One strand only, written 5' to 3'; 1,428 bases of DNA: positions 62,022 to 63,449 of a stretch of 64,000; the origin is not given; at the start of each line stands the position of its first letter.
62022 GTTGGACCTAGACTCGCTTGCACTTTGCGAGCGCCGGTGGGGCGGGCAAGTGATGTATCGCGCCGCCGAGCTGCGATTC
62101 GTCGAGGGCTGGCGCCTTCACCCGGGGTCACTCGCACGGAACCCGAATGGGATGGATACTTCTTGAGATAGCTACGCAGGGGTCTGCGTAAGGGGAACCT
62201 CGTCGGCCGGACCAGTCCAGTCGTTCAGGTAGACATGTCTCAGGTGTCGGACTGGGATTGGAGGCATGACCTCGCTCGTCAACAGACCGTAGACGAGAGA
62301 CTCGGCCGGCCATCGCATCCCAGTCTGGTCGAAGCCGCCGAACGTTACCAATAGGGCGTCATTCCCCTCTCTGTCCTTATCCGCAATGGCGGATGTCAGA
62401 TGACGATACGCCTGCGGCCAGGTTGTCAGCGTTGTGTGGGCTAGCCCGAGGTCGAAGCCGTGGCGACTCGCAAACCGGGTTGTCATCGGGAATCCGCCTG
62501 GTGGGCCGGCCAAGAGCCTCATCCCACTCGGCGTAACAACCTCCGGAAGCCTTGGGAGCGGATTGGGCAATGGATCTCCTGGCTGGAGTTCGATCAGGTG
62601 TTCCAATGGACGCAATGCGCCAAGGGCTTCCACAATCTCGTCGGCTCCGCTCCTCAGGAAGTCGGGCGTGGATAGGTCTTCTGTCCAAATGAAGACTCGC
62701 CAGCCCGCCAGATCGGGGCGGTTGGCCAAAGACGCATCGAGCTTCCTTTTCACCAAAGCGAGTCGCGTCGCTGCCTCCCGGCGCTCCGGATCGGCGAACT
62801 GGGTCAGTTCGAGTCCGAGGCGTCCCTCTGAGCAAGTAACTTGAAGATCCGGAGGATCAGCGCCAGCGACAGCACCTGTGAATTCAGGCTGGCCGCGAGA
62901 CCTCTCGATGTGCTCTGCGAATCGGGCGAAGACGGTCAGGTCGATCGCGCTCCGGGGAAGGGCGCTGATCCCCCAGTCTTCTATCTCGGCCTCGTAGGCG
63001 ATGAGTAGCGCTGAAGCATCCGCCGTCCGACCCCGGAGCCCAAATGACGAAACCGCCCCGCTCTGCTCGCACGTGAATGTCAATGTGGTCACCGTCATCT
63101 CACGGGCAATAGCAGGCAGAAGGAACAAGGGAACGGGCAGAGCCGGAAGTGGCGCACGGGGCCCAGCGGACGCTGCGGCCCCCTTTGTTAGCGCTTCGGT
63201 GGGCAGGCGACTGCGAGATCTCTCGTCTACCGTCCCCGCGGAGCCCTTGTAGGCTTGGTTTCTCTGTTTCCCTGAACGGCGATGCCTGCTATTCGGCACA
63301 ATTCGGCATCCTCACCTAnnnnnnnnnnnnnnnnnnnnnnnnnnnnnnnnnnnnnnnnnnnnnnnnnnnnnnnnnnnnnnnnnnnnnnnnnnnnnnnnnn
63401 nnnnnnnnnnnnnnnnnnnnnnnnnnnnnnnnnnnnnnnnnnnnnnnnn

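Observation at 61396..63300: Lower-GC islet with a stand-alone TIR-like protein and an unknown 308-aa partner (candidate defence module)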

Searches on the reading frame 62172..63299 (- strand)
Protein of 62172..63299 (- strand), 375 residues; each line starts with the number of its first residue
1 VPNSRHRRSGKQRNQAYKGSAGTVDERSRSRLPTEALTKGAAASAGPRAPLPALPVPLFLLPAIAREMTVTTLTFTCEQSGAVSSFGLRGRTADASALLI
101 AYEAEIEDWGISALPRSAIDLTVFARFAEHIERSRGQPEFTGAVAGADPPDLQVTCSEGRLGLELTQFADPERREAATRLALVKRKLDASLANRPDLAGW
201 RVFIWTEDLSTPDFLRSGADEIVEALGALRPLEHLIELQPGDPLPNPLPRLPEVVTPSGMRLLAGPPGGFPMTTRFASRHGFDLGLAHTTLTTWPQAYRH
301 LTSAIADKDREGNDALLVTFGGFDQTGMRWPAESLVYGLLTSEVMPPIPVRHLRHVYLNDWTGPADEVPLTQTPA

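Call 3: search_protein_families(library=pfam, proteins=[window:62172-63299:-], max_evalue=0.1)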
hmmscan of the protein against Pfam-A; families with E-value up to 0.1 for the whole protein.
window:62172-63299:- (375 aa): 0 families

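Call 4: search_protein_families(library=padloc, proteins=[window:62172-63299:-], max_evalue=1)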
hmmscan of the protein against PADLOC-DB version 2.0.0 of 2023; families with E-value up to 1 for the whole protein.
window:62172-63299:- (375 aa): 0 families

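Call 5: search_protein_families(library=ncbifam, proteins=[window:62172-63299:-], max_evalue=1)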
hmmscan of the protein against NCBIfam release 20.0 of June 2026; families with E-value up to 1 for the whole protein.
window:62172-63299:- (375 aa): 0 families

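Call 8: find_homologous_proteins(query=window:62172-63095:-)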
Query window:62172-63095:- (307 aa): 3 proteins with E <= 0.001 among 7407 candidates.
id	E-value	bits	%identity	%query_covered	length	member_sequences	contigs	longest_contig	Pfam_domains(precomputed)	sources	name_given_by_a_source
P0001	2.3e-203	692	100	100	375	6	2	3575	-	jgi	-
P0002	7.3e-102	359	61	89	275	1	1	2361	-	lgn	-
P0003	4.6e-72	261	44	99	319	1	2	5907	-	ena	-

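Call 9: find_encoding_contigs(protein=P0003, flank=6000)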
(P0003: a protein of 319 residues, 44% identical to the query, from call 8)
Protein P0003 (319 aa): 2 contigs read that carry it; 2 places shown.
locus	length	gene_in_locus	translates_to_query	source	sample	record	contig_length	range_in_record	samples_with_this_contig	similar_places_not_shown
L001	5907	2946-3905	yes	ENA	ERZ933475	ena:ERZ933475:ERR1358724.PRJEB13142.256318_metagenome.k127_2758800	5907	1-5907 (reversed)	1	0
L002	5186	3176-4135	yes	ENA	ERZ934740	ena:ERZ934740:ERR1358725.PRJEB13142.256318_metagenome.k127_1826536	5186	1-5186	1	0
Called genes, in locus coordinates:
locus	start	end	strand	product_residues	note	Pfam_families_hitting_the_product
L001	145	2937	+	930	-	PF20464:MmeI_N, PF20465:MmeI_hel (weak), PF20473:MmeI_Mtase, PF20466:MmeI_TRD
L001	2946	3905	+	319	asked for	-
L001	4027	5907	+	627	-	?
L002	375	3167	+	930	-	PF20464:MmeI_N, PF20465:MmeI_hel (weak), PF20473:MmeI_Mtase, PF20466:MmeI_TRD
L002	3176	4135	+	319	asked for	-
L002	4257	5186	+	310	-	?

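Call 10: find_encoding_contigs(protein=P0002, flank=6000)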
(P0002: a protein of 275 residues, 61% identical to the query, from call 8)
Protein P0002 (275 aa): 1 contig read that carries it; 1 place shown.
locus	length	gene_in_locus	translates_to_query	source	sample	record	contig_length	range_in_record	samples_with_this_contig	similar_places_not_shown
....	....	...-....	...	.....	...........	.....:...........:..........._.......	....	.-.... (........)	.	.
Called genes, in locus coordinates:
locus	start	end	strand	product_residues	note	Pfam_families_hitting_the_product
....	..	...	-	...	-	-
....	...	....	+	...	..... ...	-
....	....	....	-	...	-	-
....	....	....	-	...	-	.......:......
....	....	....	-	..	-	?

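Call 11: find_encoding_contigs(protein=P0001, flank=6000)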
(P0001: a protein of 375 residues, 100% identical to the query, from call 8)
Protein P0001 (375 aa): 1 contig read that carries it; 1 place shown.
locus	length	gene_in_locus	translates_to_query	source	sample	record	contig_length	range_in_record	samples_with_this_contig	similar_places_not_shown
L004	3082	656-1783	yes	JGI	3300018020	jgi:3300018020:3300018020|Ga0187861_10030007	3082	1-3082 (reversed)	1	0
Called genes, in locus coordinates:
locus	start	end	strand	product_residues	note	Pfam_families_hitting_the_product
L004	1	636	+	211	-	?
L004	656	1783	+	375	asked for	-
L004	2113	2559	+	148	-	PF10137:CAP12-PCTIR_TIR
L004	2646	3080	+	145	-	?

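Call 25: find_homologous_proteins(query=A3, max_evalue=1)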
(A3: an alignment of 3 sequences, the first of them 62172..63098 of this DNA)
Query A3 (3 sequences) (308 aa, profile of the alignment): 3 proteins with E <= 1 among 8000 candidates.
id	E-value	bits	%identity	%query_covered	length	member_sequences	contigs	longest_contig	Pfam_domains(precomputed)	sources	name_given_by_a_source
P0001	1.0e-169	581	100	100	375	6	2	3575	-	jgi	-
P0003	2.3e-163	561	44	99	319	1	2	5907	-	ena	-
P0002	1.1e-152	526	61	88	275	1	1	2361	-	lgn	-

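Call 35: search_protein_representatives(alignment_id=A3)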
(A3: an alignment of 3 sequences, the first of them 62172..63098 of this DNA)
Query: 3 sequences, 306 profile positions. Proteins with E-value up to 0.001 (for the whole library): 380; up to 1e-10: 190; up to 1e-30: 18. The best 150 are listed.
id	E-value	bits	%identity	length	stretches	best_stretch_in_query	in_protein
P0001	3.2e-170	581.4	-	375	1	1-306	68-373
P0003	7.4e-164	560.5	-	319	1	2-305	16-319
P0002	3.4e-153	525.5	-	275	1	32-305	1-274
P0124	2.2e-91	322.5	-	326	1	10-304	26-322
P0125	2.1e-72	260.2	-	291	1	23-303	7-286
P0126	1.1e-61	224.9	-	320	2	101-303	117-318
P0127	9.9e-43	162.7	-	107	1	204-304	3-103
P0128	1.3e-36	142.6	-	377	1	15-295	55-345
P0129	1.8e-34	135.6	-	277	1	57-296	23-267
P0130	1.9e-34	135.5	-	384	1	19-301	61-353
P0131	2.2e-34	135.3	-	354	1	19-300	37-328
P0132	1.3e-32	129.5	-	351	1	31-301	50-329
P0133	1.5e-32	129.3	-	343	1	13-296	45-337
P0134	3.0e-32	128.3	-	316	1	46-301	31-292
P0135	5.2e-32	127.5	-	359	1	22-300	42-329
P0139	2.4e-30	122.0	-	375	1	17-295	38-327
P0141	1.3e-29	119.7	-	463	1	25-295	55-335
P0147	2.4e-28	115.5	-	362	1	14-301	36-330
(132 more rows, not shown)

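Call 36: predict_structure(alignment_id=A3)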
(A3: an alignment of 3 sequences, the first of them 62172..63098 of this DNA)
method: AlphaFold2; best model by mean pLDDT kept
length: 308 residues; sequences in the alignment: 3
mean_pLDDT: 50.1   pTM: 0.45
mean pLDDT of the five models: 50.1, 44.1, 41.6, 39.5, 39.2
residues with pLDDT >= 90: 8; 70-90: 34; 50-70: 114; < 50: 152
segments of 3 or more residues with pLDDT < 50: 1-48, 77-111, 138-149, 165-168, 171-184, 199-225, 256-265
pLDDT, mean of each block of 10 residues (from residue 1): 23 25 23 24 37 56 62 49 44 37 37 54 55 48 42 64 53 42 54 53 35 34 51 72 68 51 52 78 83 70 84
secondary structure, 60 per line:
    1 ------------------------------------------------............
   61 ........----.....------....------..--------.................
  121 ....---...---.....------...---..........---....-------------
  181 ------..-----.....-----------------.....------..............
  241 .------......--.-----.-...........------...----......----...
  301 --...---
elements in order: H49-68 E73-77 E84-87 H104-124 E134-138 H151-160 H164-167 E194-198 E216-220 H227-241 E248-253 H264-274 E281-283 E288-293 E298-300 E303-305

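Call 40: search_protein_families(library=pfam, alignment_id=A4, max_evalue=0.01)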
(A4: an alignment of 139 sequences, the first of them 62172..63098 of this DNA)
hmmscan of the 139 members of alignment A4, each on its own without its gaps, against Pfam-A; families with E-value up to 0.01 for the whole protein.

A. member 1, window:62172-63098:- (308 aa): 0 families

B. families by the number of members that match (of 139 scanned): 6 families
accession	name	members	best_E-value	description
PF02810.21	SEC-C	13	1.1e-08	SEC-C motif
PF00293.34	NUDIX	1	1.1e-18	NUDIX domain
PF12728.13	HTH_17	1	6.4e-05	Helix-turn-helix domain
PF14815.12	NUDIX_4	1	0.0034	NUDIX domain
PF07336.16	ABATE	1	0.0048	Putative stress-induced transcription regulator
PF17398.7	NolB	1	0.008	Nodulation protein NolB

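Call 41: search_solved_structures(query=A4, max_evalue=10)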
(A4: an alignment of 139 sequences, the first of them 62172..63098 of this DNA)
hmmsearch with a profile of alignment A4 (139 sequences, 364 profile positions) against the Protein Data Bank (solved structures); distinct sequences matched with E-value up to 10: 2.
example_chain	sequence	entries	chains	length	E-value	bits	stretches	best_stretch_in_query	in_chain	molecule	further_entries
6mol_A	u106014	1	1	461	0.0047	19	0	147-242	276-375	Monoextended DARPin R12 (M_R12)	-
1m55_A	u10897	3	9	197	0.092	14.7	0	46-101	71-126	Rep protein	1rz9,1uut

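Call 42: search_protein_families(library=padloc, alignment_id=A4, max_evalue=0.01)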
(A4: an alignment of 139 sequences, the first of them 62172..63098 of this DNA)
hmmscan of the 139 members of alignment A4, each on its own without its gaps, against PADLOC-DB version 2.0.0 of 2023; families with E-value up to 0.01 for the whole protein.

A. member 1, window:62172-63098:- (308 aa): 0 families

B. families by the number of members that match (of 139 scanned): 8 families
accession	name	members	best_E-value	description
PDLC00833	E1-E2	11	1.7e-05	E1-E2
PDLC00872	E2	11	2.9e-05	E2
PDLC04917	PDC-S12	9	9.5e-07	-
PDLC00865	E2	8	0.00022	E2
PDLC00871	E2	6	0.00037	E2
PDLC04899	PDC-S07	1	2.2e-08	-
PDLC04133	mad1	1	0.0038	mads_1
PDLC00870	E2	1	0.0068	E2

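Call 45: find_encoding_contigs(protein=P0124, flank=7000, max_places=4)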
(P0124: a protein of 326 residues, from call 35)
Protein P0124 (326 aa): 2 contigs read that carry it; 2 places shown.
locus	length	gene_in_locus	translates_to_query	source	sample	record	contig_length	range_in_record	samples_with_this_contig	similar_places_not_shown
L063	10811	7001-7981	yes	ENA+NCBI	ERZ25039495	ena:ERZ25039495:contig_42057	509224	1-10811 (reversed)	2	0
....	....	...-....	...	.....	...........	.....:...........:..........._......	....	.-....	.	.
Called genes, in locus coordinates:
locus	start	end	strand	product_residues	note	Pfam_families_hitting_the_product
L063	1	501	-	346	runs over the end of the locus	PF02912:Phe_tRNA-synt_N, PF01409:tRNA-synt_2d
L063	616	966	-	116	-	PF00453:Ribosomal_L20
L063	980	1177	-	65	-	PF01632:Ribosomal_L35p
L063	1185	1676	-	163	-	PF05198:IF3_N (weak), PF00707:IF3_C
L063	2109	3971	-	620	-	PF07973:tRNA_SAD, PF00587:tRNA-synt_2b, PF03129:HGTP_anticodon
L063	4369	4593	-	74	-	-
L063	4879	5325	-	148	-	-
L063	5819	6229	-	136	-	-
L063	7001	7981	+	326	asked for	-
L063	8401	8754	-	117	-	-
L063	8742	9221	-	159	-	-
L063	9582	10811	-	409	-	?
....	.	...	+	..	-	?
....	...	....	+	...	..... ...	-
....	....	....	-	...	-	-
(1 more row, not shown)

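Call 46: predict_structure(alignment_id=A4)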
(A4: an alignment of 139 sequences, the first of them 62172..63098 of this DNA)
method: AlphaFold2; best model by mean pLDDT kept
length: 308 residues; sequences in the alignment: 139
mean_pLDDT: 94.7   pTM: 0.91
mean pLDDT of the five models: 94.7, 94.8, 94.5, 94.0, 93.5
residues with pLDDT >= 90: 276; 70-90: 31; 50-70: 1; < 50: 0
segments of 3 or more residues with pLDDT < 50: none
pLDDT, mean of each block of 10 residues (from residue 1): 96 91 98 94 94 97 97 98 97 98 92 93 90 95 83 94 94 94 94 94 90 94 97 98 98 95 97 98 98 97 92
secondary structure, 60 per line:
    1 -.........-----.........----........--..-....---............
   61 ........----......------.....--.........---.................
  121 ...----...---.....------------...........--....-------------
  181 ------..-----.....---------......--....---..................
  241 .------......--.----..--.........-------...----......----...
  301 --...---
elements in order: E2-10 E16-24 E29-36 H42-45 H49-68 E73-78 E85-89 E92-100 H104-123 E134-138 H151-161 H164-167 E194-198 H208-213 E216-219 E223-226 H227-241 E248-253 H265-273 E281-283 E288-293 E298-300 E303-305

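Call 49: fold_search(model_id=the predicted structure, library=pdb)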
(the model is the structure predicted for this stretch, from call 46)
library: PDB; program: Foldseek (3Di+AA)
matches with E <= 10: 269; with E <= 0.001: 0
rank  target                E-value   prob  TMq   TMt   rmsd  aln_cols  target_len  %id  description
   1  7d7o_B                3.6e-01  0.03  0.08  0.07  14.8       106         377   13  Crystal structure of cystathionine gamma-lyase from Bacillus cereus ATCC 14579 (released 2021-08-18)
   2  7exs                  4.0e-01  0.03  0.09  0.08  19.2       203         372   15  Thermomicrobium roseum sarcosine oxidase mutant - S320R (released 2021-07-28)
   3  7bgs_A                4.3e-01  0.12  0.10  0.21  15.2        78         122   19  Archeal holliday junction resolvase from Thermus thermophilus phage 15-6 (released 2022-01-19)
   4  1xkp_C                5.4e-01  0.05  0.10  0.18  17.9       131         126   10  Crystal structure of the virulence factor YopN in complex with its heterodimeric chaperone SycN-YscB (released 2005-03-22)
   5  1qya_B                7.4e-01  0.03  0.09  0.09  18.6       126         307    6  CRYSTAL STRUCTURE OF E. COLI PROTEIN YDDE (released 2004-06-08)
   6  7pou_A                7.4e-01  0.02  0.11  0.10  23.2       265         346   12  Crystal structure of profragilysin-3 (proBFT-3) from Bacteroides fragilis in complex with hesperetin. (released 2022-09-14)
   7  3vk3_A                7.8e-01  0.02  0.08  0.07  14.9        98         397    8  Crystal Structure of L-Methionine gamma-Lyase from Pseudomonas putida C116H Mutant Complexed with L-methionine (released 2012-09-19)
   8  8h3y_C                8.3e-01  0.02  0.11  0.09  22.8       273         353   11  Bacteroide Fragilis Toxin in complex with nanobody 327 (released 2023-02-08)
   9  6sui                  8.3e-01  0.01  0.08  0.08  20.6       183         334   15  AMICOUMACIN KINASE AMIN (released 2020-07-22)
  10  4on1_A                8.8e-01  0.01  0.08  0.08  22.0       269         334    7  Crystal Structure of metalloproteinase-II from Bacteroides fragilis (released 2014-04-09)
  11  2i51_A                9.4e-01  0.01  0.09  0.12  19.5       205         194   14  CRYSTAL STRUCTURE OF a pyridoxamine 5'-phosphate oxidase-related, FMN binding protein (NPUN_F5749) FROM NOSTOC PUNCTIF (released 2006-09-05)
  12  4tkd_D                1.0e+00  0.12  0.12  0.27  13.2        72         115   22  Sulfolobus solfataricus HJC mutants (released 2015-08-12)
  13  7mcb                  1.0e+00  0.02  0.08  0.07  15.1       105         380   10  Crystal structure of Staphylococcus aureus Cystathionine gamma lyase Holoenzyme (released 2021-06-23)
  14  8wem_A                1.1e+00  0.01  0.08  0.07  23.2       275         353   10  Bacteroides fragilis toxin 1 (released 2024-09-25)
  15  5x2y_D                1.1e+00  0.01  0.09  0.07  23.3       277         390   13  Crystal structure of Pseudomonas putida methionine gamma-lyase C116H mutant without sulfate ion (released 2017-04-12)
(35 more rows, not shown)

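Call 55: fold_search(model_id=the predicted structure, library=viral)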
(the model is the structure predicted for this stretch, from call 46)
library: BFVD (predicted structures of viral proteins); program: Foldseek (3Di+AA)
matches with E <= 10: 265; with E <= 0.001: 0
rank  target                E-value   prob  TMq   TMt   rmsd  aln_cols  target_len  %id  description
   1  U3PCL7                1.3e-01  0.12  0.09  0.17  17.3       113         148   16  (no name in the UniProt tables at hand)
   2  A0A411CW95            2.0e-01  0.06  0.12  0.19  18.4       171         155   15  (no name in the UniProt tables at hand)
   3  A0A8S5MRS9            2.4e-01  0.21  0.13  0.23   9.0        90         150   10  Holliday junction resolvase [Myoviridae sp. ctOAa14]
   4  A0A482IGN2            2.8e-01  0.10  0.14  0.15  21.0       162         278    9  Uncharacterized protein [Stenotrophomonas phage YB07]
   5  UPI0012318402         4.8e-01  0.03  0.09  0.12  21.0       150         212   15  (no name look-up for this kind of identifier)
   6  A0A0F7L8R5            5.1e-01  0.23  0.13  0.27   4.6        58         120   12  PD(D/E)XK endonuclease domain-containing protein [uncultured marine virus]
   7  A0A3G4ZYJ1            5.4e-01  0.04  0.10  0.11  17.6       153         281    8  Protein kinase domain-containing protein [Faunusvirus sp.]
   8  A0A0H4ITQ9            6.1e-01  0.08  0.12  0.08  11.4       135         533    8  Uncharacterized protein [Stenotrophomonas phage IME-SM1]
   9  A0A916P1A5            8.2e-01  0.06  0.09  0.10  11.9        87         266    8  Ser/thr kinase (Cop-B1R) [Choristoneura biennis entomopoxvirus]
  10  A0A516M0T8            8.8e-01  0.20  0.12  0.24   4.9        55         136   16  (no name in the UniProt tables at hand)
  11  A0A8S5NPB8            9.3e-01  0.10  0.14  0.14  17.5       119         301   14  Restriction endonuclease [Siphoviridae sp. ctGMq5]
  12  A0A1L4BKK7            9.3e-01  0.04  0.11  0.13  14.8       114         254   15  (no name in the UniProt tables at hand)
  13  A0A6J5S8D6            9.9e-01  0.08  0.13  0.21  15.1        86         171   14  Uncharacterized protein [uncultured Caudovirales phage]
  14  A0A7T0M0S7            9.9e-01  0.08  0.10  0.24  13.2        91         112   15  Uncharacterized protein [Gordonia phage NancyRae]
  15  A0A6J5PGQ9            9.9e-01  0.08  0.14  0.23  16.9       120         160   14  Uncharacterized protein [uncultured Caudovirales phage]
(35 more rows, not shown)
